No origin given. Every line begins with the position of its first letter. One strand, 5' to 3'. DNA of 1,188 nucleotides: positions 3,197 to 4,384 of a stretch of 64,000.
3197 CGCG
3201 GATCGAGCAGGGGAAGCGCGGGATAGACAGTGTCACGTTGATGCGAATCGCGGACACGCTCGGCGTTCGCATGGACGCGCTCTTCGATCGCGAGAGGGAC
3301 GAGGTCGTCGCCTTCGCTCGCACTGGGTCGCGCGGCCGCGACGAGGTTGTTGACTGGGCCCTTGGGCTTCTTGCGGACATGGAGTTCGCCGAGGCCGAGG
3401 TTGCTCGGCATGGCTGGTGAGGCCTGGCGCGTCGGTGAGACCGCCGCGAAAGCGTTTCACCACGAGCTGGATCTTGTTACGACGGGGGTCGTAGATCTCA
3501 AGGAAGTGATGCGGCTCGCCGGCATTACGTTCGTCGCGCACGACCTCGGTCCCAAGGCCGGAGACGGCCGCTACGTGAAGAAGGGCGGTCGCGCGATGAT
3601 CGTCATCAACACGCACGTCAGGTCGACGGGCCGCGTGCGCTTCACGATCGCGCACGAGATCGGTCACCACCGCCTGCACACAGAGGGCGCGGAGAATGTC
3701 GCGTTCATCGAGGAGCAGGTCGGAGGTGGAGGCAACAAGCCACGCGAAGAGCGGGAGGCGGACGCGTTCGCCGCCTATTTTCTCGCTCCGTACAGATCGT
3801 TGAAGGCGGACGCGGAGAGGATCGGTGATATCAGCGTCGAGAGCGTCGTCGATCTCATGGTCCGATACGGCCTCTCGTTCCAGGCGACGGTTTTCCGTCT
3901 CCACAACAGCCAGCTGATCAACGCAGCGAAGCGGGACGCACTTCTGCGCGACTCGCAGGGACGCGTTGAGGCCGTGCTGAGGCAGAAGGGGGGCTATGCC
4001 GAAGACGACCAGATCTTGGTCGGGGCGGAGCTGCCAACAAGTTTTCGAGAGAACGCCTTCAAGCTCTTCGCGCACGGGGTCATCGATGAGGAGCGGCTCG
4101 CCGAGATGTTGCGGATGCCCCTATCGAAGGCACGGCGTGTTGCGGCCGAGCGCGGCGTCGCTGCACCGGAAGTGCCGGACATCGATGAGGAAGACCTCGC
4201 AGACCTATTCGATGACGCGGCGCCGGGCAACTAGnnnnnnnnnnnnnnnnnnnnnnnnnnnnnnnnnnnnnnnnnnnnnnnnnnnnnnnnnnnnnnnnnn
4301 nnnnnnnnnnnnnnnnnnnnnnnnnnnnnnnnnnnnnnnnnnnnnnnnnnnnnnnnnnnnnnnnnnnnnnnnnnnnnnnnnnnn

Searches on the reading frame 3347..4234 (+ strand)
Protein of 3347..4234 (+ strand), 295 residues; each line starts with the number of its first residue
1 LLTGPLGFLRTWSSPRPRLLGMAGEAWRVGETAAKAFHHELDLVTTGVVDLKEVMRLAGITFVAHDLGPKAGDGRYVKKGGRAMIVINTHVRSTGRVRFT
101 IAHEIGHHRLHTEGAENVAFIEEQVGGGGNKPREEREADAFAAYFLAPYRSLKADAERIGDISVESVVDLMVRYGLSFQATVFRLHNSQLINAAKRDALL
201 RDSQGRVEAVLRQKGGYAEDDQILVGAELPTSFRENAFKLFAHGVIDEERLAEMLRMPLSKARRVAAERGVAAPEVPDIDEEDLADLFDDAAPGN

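Call 36: search_protein_families(library=pfam, proteins=[window:3347-4234:+], max_evalue=0.00001)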
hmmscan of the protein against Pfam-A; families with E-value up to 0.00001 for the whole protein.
window:3347-4234:+ (295 aa): 1 family
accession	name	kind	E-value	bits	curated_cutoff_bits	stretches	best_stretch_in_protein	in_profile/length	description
PF06114.19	Peptidase_M78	-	3.8e-22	78.8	22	1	58-186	4-123/123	IrrE N-terminal-like domain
